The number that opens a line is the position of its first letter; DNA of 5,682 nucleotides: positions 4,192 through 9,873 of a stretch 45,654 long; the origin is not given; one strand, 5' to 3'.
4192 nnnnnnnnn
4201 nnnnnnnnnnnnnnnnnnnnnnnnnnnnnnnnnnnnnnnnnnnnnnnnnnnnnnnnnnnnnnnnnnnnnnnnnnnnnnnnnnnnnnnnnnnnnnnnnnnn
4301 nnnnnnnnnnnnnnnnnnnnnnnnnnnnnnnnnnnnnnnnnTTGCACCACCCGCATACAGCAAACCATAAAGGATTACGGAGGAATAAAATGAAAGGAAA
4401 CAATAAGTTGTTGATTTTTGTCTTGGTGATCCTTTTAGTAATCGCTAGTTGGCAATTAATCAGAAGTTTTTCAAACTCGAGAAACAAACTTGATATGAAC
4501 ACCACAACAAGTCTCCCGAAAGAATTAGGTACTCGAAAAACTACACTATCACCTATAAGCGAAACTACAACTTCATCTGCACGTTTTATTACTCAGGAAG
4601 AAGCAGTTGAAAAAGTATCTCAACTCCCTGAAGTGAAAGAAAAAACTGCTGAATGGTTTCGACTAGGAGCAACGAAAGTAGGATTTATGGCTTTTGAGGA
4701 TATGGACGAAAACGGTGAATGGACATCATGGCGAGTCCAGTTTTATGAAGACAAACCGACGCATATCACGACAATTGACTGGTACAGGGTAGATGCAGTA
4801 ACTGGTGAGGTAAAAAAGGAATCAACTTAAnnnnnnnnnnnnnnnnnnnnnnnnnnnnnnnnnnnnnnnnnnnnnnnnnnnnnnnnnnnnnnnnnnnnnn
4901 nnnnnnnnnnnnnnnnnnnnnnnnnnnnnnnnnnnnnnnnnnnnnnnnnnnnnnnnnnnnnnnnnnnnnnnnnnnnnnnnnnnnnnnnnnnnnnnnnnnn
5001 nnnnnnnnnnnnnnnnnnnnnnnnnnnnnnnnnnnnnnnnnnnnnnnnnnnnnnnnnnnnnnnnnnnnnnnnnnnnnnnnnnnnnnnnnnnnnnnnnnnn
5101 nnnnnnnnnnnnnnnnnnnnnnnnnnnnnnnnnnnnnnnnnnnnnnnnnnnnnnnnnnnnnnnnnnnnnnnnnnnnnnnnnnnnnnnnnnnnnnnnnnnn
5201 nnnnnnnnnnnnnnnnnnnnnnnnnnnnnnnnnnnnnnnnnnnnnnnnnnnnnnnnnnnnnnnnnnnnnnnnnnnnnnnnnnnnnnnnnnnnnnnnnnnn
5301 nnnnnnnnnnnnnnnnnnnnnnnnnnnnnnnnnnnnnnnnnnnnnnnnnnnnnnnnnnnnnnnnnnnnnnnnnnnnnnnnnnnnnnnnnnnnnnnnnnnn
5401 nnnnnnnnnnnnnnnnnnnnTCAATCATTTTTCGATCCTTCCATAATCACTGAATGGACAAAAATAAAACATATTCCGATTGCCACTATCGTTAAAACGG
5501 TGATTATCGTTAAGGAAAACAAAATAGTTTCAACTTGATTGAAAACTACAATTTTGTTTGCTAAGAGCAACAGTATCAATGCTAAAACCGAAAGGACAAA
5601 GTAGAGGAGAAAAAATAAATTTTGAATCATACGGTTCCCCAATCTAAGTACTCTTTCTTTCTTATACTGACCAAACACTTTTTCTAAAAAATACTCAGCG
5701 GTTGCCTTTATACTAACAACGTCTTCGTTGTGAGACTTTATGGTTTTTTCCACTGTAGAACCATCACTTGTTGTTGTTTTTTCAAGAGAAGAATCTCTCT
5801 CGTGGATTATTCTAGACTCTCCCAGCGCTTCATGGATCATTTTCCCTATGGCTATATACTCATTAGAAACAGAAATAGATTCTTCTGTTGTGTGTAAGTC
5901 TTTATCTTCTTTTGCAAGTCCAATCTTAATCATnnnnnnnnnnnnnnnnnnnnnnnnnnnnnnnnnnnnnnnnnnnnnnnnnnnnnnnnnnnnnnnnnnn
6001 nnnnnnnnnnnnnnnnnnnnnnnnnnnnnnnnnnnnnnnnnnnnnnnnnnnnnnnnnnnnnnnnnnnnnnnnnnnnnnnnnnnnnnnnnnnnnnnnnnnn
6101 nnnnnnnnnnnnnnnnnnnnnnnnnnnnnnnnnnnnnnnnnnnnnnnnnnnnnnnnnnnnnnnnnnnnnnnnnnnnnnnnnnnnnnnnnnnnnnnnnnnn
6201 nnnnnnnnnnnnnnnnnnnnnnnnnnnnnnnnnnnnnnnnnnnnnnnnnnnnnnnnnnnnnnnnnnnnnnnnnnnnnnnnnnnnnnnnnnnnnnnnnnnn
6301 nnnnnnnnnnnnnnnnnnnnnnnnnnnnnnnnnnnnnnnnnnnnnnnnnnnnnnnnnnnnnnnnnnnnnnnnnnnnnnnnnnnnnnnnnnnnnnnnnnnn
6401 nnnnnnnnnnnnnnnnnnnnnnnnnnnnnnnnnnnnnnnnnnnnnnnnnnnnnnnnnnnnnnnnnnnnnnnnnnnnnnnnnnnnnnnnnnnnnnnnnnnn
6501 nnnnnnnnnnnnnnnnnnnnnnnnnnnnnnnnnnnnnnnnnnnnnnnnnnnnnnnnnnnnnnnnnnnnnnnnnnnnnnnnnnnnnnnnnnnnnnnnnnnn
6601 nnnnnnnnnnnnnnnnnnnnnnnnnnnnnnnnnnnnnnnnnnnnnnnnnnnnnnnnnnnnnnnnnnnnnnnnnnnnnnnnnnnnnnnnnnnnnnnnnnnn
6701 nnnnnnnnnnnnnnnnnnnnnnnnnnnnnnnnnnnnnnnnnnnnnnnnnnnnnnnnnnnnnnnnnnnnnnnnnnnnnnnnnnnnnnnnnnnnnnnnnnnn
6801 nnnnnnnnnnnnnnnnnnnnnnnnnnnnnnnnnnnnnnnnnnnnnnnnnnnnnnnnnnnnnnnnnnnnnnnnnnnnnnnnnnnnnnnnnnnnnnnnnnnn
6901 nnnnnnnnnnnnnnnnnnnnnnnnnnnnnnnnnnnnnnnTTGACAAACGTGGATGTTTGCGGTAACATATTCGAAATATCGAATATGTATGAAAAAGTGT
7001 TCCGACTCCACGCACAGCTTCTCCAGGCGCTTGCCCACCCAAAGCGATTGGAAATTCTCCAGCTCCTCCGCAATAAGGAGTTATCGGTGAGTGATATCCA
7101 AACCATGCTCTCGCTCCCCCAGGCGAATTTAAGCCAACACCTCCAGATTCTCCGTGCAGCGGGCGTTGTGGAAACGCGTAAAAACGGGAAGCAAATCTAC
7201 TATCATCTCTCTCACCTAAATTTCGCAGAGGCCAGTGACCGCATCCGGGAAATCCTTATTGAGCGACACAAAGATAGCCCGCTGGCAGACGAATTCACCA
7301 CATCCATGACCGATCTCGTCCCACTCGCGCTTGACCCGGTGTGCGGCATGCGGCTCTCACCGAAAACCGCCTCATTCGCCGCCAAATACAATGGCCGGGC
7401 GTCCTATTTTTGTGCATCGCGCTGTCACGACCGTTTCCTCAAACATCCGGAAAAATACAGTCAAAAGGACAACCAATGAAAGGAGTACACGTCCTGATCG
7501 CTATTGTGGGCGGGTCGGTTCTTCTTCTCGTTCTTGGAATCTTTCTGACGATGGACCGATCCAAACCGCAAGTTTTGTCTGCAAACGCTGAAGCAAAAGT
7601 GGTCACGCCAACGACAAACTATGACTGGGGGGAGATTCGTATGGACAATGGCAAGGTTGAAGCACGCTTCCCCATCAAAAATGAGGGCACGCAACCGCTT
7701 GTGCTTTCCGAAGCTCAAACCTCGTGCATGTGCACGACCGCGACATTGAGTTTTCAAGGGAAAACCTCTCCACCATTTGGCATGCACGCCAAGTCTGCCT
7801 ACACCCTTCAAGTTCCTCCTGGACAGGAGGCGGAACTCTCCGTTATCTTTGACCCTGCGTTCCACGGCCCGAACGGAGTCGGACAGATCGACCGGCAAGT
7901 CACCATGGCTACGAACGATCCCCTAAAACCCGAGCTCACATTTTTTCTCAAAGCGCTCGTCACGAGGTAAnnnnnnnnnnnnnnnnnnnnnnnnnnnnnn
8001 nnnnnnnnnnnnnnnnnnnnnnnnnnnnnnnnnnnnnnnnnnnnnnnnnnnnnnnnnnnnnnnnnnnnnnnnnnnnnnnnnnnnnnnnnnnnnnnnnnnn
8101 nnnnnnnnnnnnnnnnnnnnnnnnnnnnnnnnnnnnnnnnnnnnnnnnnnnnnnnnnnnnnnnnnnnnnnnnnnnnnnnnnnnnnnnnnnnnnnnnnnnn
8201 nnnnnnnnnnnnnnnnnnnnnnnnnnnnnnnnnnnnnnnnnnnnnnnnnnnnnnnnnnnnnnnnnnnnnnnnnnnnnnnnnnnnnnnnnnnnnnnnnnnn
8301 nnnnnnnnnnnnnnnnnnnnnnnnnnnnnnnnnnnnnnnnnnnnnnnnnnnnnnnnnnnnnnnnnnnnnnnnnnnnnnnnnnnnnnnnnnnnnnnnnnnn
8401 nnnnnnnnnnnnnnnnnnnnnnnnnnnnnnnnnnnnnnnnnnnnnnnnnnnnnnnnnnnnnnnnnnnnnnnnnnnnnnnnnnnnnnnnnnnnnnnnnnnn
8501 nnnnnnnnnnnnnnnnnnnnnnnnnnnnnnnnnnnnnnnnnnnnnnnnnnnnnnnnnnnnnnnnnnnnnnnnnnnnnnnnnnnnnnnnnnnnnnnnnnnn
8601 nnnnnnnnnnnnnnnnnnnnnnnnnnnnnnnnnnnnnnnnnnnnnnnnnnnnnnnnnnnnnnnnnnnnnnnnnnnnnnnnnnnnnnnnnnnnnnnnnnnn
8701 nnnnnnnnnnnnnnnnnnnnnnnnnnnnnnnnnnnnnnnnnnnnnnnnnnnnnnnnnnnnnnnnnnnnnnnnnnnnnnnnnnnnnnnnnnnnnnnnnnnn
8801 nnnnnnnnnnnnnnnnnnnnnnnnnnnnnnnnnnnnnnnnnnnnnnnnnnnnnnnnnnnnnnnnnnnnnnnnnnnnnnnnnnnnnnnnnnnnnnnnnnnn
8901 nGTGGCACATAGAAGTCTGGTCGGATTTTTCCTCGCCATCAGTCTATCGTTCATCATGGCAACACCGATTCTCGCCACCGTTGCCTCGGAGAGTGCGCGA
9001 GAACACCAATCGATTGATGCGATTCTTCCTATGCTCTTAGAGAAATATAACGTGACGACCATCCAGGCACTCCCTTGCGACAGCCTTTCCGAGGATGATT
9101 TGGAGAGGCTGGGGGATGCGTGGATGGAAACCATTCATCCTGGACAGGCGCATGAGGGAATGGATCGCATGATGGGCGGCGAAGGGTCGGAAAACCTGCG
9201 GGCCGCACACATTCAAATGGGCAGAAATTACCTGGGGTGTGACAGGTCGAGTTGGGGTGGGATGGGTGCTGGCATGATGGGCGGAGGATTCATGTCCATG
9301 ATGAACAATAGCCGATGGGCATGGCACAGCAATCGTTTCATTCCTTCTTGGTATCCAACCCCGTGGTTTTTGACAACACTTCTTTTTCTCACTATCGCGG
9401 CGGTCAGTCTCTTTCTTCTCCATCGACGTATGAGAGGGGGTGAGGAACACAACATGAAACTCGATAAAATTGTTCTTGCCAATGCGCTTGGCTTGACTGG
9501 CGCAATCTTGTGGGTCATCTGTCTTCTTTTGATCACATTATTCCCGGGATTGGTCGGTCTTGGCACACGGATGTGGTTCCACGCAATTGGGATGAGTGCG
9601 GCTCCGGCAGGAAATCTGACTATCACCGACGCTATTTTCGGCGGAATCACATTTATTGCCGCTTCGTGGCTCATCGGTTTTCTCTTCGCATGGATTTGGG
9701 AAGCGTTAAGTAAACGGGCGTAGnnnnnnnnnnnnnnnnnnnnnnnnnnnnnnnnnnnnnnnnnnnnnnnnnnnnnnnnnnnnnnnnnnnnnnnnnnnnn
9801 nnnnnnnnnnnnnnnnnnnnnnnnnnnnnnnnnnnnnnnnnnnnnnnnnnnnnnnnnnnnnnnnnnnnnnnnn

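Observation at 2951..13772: Two paralogous secreted Cys/His-rich proteins bracket the copper island; one is fused to a cupredoxin-like domain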

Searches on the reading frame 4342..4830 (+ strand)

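Call 10: search_protein_families(library=pfam, proteins=[window:4342-4830:+], max_evalue=0.01)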
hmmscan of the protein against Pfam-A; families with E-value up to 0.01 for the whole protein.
window:4342-4830:+ (162 aa): 0 families

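Call 60: search_protein_families(library=ncbifam, proteins=[window:4342-4830:+], max_evalue=0.1)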
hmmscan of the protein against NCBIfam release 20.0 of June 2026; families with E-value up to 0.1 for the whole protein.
window:4342-4830:+ (162 aa): 3 families
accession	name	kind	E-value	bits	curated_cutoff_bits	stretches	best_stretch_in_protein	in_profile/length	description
NF038218.1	IcmG_DotF_IVB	equivalog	0.0029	17.3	200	1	13-97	41-121/266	type IVB secretion system protein IcmG/DotF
NF042931.1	SAG1386_EF1546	equivalog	0.03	14.4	80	1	13-87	20-89/158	SAG1386/EF1546 family surface-associated protein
NF053819.1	EF0750_LPXTG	subfamily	0.064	13.8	47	0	17-104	1-82/105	EF2685/EF0750 family sortase-dependent surface protein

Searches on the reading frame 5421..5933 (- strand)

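Call 10: search_protein_families(library=pfam, proteins=[window:5421-5933:-], max_evalue=0.01)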
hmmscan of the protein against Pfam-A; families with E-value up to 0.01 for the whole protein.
window:5421-5933:- (170 aa): 1 family
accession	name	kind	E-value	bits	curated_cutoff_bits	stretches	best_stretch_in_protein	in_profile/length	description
PF20990.2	DUF2207_C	-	0.0083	16.3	33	1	57-157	103-185/247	Predicted membrane protein (DUF2207) C-terminal domain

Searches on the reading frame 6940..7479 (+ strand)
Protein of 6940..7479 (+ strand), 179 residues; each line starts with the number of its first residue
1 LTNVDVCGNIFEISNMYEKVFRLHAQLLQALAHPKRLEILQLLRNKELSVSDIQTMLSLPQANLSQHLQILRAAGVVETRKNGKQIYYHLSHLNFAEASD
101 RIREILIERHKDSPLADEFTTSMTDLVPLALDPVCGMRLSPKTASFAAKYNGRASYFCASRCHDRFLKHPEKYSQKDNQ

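Call 10: search_protein_families(library=pfam, proteins=[window:6940-7479:+], max_evalue=0.01)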
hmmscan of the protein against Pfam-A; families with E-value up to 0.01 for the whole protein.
window:6940-7479:+ (179 aa): 9 families
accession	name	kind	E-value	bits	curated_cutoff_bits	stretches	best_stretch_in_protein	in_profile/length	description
PF01022.26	HTH_5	-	9.1e-14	51.5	22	1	33-78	1-46/47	Bacterial regulatory protein, arsR family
PF04945.19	YHS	-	2e-12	47.3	30.3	1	132-175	3-45/47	YHS domain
PF12840.13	HTH_20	-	3.2e-12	46.7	27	1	31-80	1-51/51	Helix-turn-helix domain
PF01978.25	TrmB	-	5.2e-05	23.4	25.6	1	41-88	16-63/68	Sugar-specific transcriptional regulator TrmB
PF13601.12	HTH_34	-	0.00012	22.7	27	1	36-82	2-49/80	Winged helix DNA-binding domain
PF12802.13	MarR_2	-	0.00014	22.4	27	1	40-83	12-56/61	MarR family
PF21476.4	PF0610-like_N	-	0.00026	21.6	33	1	36-69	3-36/50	PF0610-like, N-terminal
PF25212.1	HVO_A0114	-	0.00039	20.6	27.6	1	27-85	15-74/84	HVO_A0114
PF13412.12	HTH_24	-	0.0054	16.7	21.9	0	37-78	6-48/48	Winged helix-turn-helix DNA-binding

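Call 60: search_protein_families(library=ncbifam, proteins=[window:6940-7479:+], max_evalue=0.1)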
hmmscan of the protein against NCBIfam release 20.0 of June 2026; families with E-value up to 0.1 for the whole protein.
window:6940-7479:+ (179 aa): 19 families
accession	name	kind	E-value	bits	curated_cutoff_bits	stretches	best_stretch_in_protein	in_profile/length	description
NF033788.1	HTH_metalloreg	subfamily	1.1e-25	89.2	55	1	25-96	2-74/77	metalloregulator ArsR/SmtB family transcription factor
NF040642.1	sulf_sens_BigR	equivalog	4.5e-20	71.5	155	1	25-94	11-80/95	sulfite-sensing transcriptional repressor BigR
NF033789.1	repress_SdpR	subfamily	1.1e-17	63.6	100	1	28-97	2-71/79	autorepressor SdpR family transcription factor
NF007528.0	PRK10141.1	subfamily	1.2e-12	47.7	97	1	25-99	7-82/117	metalloregulator ArsR/SmtB family transcription factor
NF052532.1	TransRegPagRBaca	equivalog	1.1e-10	41.5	170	1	17-91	10-84/99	transcriptional repressor PagR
NF047906.1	CdPbTransRegCmtR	equivalog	1.5e-10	40.9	150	1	25-109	12-96/104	Cd(II)/Pb(II)-sensing metalloregulatory transcriptional regulator CmtR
NF045707.1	Dbac_1936_reg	equivalog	2.5e-10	40.2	115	1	22-94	5-77/99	ArsR/SmtB-type metalloregulator TsoR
NF041413.1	ArsR_Rv2640c_fam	equivalog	4.2e-09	36.8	155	1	24-91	32-102/118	Rv2640c family ArsR-like transcriptional regulator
NF053755.1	MsvR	equivalog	2.3e-06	27.5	220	1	28-83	7-62/236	transcriptional factor MsvR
NF053602.1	Phr_regulator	exception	6.3e-05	22.6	320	1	25-81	3-59/191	heat shock transcription regulator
NF005061.0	PRK06474.1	equivalog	0.00012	22.1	121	1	29-81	6-61/178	hypothetical protein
NF053704.1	TransRegCcpNBacil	equivalog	0.00031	20.2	260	1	36-125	7-95/208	transcriptional regulator CcpN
NF053606.1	Sta1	subfamily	0.0031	17.6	80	1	38-85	24-72/100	Sta1 family transcriptional regulator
NF034186.3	PRK14891.1-1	equivalog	0.0032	17.4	73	1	135-168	7-43/51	50S ribosomal protein L24e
NF004170.0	PRK05638.1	equivalog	0.0032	16.1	421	1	35-91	372-431/442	threonine synthase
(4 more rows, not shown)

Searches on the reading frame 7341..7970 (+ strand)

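Call 10: search_protein_families(library=pfam, proteins=[window:7341-7970:+], max_evalue=0.01)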
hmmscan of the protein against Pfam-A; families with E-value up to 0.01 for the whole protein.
window:7341-7970:+ (209 aa): 2 families
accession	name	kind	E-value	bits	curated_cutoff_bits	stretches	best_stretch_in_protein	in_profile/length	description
PF07610.17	DUF1573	-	5e-14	52.5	26.1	1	91-137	5-50/98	Protein of unknown function (DUF1573)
PF22544.2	HYDIN_VesB_CFA65-like_Ig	-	4.4e-05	24.1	25.5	1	103-200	18-94/100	HYDIN/CFA65/VesB-like, Ig-like domain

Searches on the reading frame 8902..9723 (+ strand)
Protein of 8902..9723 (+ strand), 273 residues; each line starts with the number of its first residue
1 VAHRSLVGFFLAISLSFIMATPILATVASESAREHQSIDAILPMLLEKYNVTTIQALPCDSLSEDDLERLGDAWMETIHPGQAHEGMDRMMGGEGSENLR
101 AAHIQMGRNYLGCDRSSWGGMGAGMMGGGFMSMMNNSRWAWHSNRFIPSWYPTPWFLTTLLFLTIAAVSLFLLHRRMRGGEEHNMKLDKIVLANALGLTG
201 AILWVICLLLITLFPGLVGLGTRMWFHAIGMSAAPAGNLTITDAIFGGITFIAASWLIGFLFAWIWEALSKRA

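Call 10: search_protein_families(library=pfam, proteins=[window:8902-9723:+], max_evalue=0.01)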
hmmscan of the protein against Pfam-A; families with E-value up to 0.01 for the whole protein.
window:8902-9723:+ (273 aa): 1 family
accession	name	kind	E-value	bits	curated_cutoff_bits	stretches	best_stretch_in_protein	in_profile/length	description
PF18926.5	DUF5676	-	8.3e-10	39.9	27.6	1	190-268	3-81/82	2TM family of unknown function (DUF5676)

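Call 60: search_protein_families(library=ncbifam, proteins=[window:8902-9723:+], max_evalue=0.1)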
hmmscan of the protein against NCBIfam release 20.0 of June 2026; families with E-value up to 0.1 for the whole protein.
window:8902-9723:+ (273 aa): 0 families
